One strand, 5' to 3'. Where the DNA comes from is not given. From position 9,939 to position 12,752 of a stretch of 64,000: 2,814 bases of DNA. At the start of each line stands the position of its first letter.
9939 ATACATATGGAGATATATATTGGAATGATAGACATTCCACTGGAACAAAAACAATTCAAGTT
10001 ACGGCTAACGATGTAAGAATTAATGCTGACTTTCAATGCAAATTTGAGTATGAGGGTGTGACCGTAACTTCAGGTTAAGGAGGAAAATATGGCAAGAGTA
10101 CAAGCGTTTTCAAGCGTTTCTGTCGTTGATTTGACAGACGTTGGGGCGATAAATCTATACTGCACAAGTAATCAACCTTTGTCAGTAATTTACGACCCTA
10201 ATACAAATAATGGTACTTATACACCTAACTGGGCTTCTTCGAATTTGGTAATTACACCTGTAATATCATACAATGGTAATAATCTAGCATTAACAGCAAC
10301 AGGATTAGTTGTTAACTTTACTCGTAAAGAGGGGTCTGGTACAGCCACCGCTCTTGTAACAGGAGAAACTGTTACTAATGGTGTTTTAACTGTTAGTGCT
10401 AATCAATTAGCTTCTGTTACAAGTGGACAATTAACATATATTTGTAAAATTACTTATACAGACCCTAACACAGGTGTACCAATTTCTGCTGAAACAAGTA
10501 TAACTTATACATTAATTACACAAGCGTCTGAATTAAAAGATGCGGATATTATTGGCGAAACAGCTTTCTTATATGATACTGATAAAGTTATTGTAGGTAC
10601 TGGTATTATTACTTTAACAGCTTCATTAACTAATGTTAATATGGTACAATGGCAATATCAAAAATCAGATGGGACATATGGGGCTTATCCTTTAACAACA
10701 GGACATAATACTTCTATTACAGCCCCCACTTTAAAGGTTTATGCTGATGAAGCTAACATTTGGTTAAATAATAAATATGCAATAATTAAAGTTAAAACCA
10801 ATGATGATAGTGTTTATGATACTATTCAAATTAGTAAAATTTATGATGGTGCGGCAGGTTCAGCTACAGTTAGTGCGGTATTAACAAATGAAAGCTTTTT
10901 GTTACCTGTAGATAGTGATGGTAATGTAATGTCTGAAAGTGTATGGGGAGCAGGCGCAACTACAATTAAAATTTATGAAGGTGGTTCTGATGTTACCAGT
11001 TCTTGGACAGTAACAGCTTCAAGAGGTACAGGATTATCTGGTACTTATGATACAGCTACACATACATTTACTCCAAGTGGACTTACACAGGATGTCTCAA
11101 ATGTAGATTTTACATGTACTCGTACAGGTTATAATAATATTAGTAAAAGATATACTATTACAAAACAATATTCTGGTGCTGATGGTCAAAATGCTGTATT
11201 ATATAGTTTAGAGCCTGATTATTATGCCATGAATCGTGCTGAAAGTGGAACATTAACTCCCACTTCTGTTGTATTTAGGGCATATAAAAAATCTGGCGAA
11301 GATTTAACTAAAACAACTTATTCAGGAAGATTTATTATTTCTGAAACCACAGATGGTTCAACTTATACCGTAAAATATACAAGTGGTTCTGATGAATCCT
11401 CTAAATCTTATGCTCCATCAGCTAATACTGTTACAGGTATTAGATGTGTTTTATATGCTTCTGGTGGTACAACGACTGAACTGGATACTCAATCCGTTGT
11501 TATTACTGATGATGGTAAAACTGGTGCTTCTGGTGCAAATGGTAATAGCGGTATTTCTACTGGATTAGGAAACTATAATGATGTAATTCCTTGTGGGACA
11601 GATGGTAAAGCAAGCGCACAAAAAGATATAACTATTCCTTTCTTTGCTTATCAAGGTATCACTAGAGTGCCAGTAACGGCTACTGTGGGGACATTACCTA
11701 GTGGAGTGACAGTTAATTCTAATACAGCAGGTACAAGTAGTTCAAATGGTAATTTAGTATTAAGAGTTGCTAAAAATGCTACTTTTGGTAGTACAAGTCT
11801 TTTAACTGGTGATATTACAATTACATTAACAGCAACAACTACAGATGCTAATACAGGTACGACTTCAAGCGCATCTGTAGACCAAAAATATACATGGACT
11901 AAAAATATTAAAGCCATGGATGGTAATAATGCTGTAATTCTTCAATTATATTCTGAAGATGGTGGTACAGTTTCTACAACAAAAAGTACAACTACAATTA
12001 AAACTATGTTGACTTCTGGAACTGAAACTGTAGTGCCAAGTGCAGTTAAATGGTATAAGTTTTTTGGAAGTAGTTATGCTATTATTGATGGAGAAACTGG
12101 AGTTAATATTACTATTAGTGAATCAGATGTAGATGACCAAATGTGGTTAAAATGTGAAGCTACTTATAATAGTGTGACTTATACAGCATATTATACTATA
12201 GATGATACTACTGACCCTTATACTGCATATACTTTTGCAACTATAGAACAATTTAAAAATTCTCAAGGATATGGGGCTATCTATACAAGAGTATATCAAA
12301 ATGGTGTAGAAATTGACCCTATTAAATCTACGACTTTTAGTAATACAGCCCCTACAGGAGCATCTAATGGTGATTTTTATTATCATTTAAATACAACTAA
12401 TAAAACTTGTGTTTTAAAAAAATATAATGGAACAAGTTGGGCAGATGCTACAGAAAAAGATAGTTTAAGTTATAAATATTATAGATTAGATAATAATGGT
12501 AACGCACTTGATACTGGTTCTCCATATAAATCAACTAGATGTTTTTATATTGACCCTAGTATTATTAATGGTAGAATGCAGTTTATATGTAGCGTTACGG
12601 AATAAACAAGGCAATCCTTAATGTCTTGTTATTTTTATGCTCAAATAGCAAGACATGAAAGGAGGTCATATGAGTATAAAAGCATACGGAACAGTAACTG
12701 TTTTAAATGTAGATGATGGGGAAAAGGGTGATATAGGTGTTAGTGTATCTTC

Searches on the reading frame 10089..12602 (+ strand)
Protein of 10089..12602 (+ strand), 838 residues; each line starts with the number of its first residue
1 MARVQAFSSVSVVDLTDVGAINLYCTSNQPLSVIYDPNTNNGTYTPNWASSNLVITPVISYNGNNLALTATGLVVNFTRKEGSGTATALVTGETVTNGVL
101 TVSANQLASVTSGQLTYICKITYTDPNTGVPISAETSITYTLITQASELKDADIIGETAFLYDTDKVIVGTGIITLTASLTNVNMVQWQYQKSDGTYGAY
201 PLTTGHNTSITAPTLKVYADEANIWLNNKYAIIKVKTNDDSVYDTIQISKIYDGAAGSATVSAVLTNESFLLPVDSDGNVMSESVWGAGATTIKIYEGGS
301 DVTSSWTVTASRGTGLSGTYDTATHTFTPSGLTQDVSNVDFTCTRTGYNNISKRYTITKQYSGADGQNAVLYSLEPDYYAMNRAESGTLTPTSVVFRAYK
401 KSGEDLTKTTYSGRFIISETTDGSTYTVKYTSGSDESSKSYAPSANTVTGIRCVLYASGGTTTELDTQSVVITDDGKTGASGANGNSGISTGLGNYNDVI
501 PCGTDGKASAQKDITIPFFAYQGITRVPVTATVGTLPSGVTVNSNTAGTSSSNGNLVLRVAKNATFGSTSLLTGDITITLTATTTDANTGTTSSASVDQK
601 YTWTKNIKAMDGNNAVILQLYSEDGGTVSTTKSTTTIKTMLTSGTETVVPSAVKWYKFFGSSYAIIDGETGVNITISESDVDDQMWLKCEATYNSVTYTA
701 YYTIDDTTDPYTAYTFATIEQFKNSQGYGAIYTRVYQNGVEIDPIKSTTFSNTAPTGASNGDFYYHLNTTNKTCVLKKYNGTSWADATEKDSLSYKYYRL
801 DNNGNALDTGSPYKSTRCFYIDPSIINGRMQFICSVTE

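Call 42: search_protein_families(library=phrogs, proteins=[window:10089-12602:+], max_evalue=0.00001)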
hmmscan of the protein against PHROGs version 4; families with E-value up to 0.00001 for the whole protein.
window:10089-12602:+ (838 aa): 2 families
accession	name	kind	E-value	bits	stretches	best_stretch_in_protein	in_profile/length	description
phrog_3267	-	tail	5.3e-38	132.1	2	4-305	4-195/369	tail protein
phrog_33923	-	unknown function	1.1e-09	36.8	1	362-489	1159-1284/2146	-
